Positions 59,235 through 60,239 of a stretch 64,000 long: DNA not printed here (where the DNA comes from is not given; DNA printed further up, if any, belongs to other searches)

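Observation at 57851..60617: F-type ATPase operon ends after atpH: F0 plus delta genes only, F1 core genes absent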

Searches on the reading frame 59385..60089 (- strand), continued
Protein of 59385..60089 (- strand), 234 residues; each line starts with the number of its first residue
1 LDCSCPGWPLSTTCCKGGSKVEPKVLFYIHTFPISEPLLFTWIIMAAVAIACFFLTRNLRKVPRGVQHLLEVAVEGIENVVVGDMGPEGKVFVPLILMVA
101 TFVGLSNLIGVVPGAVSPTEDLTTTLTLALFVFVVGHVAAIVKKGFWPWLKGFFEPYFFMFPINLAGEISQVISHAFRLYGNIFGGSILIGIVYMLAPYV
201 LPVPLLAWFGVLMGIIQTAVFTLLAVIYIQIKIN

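Call 25: find_encoding_contigs(protein=P0130, flank=10000, max_places=1)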
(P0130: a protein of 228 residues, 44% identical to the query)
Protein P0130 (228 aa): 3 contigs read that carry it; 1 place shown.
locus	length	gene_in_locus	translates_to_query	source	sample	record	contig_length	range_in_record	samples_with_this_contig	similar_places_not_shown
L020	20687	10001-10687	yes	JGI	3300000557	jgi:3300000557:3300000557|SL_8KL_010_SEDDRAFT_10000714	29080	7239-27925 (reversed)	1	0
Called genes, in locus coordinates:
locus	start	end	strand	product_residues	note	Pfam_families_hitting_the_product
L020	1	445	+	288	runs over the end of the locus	PF07136:DUF1385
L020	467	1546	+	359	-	PF03462:PCRF, PF00472:RF-1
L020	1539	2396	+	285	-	PF17827:PrmC_N, PF02475:TRM5-TYW2_MTfase (weak), PF01170:UPF0020 (weak), PF05175:MTS, PF06325:PrmA, PF13847:Methyltransf_31, PF08241:Methyltransf_11 (weak), PF13649:Methyltransf_25, +1 more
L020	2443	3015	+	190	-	-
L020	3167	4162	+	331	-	PF01300:Sua5_yciO_yrdC, PF03481:Sua5_C (weak)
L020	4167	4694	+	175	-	PF02659:Mntp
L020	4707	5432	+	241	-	PF01451:LMWPc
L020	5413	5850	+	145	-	PF02502:LacAB_rpiB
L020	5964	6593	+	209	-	PF14681:UPRTase, PF00156:Pribosyltran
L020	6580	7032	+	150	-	PF00383:dCMP_cyt_deam_1, PF14437:MafB19-deam, PF14439:Bd3614-deam (weak)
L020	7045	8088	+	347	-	PF00953:Glycos_transf_4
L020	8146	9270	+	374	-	PF02350:Epimerase_2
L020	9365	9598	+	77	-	PF09527:ATPase_gene1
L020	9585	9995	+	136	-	PF03899:ATP-synt_I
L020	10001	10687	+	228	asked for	PF00119:ATP-synt_A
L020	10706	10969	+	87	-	PF00137:ATP-synt_C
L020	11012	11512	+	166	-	PF00430:ATP-synt_B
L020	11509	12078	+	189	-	PF00213:OSCP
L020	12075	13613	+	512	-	PF02874:ATP-synt_ab_N, PF00006:ATP-synt_ab, PF00306:ATP-synt_ab_C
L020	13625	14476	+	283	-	PF00231:ATP-synt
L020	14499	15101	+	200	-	PF02874:ATP-synt_ab_N, PF00006:ATP-synt_ab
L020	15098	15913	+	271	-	PF00006:ATP-synt_ab, PF22919:ATP-synt_VA_C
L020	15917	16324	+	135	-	PF02823:ATP-synt_DE_N, PF00401:ATP-synt_DE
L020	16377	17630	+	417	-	PF00275:EPSP_synthase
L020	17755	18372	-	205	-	PF04893:Yip1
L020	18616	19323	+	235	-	-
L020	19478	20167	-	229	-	-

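Call 27: find_encoding_contigs(protein=P0123, flank=10000, max_places=1)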
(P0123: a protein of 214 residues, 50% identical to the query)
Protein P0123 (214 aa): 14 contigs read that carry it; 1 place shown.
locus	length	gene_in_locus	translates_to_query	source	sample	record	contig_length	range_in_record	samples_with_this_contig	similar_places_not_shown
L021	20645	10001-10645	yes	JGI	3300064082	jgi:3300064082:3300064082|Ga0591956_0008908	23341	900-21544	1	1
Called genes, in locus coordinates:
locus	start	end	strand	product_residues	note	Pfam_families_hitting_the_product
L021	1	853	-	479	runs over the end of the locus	PF00149:Metallophos, PF12850:Metallophos_2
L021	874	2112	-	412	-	PF00994:MoCF_biosynth, PF18146:CinA_KH, PF02464:CinA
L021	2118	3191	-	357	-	PF27529:AMPT (weak), PF05343:Peptidase_M42, PF01546:Peptidase_M20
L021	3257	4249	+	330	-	-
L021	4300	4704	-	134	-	PF02681:DUF212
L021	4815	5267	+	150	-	PF04284:DUF441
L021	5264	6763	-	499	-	PF00004:AAA, PF07724:AAA_2 (weak), PF23902:AAA_lid_PRS2_C (weak), PF17862:AAA_lid_3, PF01434:Peptidase_M41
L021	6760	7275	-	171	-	-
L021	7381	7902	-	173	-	PF01066:CDP-OH_P_transf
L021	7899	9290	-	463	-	PF00919:UPF0004, PF04055:Radical_SAM, PF01938:TRAM (weak), PF18693:TRAM_2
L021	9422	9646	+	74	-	PF09527:ATPase_gene1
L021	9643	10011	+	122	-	PF03899:ATP-synt_I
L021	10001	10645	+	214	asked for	PF00119:ATP-synt_A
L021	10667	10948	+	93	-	PF00137:ATP-synt_C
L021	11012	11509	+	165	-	PF00430:ATP-synt_B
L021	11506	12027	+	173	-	PF00213:OSCP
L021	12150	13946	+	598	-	PF00176:SNF2-rel_dom, PF00270:DEAD (weak), PF04851:ResIII, PF00271:Helicase_C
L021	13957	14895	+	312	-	PF11079:YqhG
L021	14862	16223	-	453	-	PF01225:Mur_ligase, PF08245:Mur_ligase_M, PF02875:Mur_ligase_C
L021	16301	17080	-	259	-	PF07454:SpoIIP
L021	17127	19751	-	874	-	PF03699:UPF0182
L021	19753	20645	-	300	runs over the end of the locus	PF01430:HSP33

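Call 28: find_encoding_contigs(protein=P0121, flank=10000, max_places=1)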
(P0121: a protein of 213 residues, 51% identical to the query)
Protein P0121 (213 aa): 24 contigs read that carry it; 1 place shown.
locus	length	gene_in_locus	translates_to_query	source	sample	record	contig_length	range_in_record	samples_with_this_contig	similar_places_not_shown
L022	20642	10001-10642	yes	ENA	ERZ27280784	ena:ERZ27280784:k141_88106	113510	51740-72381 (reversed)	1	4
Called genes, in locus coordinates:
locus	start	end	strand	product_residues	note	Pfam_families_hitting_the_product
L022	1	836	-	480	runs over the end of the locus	PF00149:Metallophos, PF12850:Metallophos_2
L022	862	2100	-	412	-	PF00994:MoCF_biosynth, PF18146:CinA_KH, PF02464:CinA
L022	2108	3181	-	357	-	PF27529:AMPT (weak), PF05343:Peptidase_M42, PF01546:Peptidase_M20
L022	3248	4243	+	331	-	-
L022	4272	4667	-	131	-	PF02681:DUF212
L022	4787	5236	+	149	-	PF04284:DUF441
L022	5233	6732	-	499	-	PF00493:MCM (weak), PF07724:AAA_2 (faint), PF00004:AAA, PF07728:AAA_5 (weak), PF23902:AAA_lid_PRS2_C (weak), PF17862:AAA_lid_3, PF01434:Peptidase_M41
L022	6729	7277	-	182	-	-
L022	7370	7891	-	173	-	PF01066:CDP-OH_P_transf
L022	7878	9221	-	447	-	PF00919:UPF0004, PF04055:Radical_SAM, PF01938:TRAM (weak), PF18693:TRAM_2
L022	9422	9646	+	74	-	PF09527:ATPase_gene1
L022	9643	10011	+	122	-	PF03899:ATP-synt_I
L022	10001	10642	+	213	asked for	PF00119:ATP-synt_A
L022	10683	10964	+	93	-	PF00137:ATP-synt_C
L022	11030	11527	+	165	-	PF00430:ATP-synt_B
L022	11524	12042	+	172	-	PF00213:OSCP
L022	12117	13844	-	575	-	PF00496:SBP_bac_5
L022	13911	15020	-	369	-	PF12911:OppC_N, PF00528:BPD_transp_1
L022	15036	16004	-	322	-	PF19300:BPD_transp_1_N, PF00528:BPD_transp_1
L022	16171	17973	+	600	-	PF04851:ResIII, PF00176:SNF2-rel_dom, PF00270:DEAD (weak), PF00271:Helicase_C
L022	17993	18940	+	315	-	PF11079:YqhG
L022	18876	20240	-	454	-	PF01225:Mur_ligase, PF08245:Mur_ligase_M, PF02875:Mur_ligase_C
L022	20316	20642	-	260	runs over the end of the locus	PF07454:SpoIIP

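Call 43: find_encoding_contigs(protein=P0128, flank=10000, max_places=2)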
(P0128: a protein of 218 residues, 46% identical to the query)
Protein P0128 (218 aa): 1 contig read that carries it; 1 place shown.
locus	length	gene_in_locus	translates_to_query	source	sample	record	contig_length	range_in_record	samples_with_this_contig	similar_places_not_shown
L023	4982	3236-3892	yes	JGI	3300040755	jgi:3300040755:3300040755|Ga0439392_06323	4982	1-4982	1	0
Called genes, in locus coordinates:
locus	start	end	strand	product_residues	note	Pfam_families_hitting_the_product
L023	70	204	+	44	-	-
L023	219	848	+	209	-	PF14681:UPRTase, PF00156:Pribosyltran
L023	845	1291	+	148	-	PF00383:dCMP_cyt_deam_1, PF14437:MafB19-deam, PF14439:Bd3614-deam (faint)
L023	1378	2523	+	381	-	PF02350:Epimerase_2, PF13439:Glyco_transf_4 (faint)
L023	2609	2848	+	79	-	PF09527:ATPase_gene1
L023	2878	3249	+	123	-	PF03899:ATP-synt_I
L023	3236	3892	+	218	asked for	PF00119:ATP-synt_A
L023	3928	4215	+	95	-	PF00137:ATP-synt_C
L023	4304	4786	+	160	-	PF00430:ATP-synt_B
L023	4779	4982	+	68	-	?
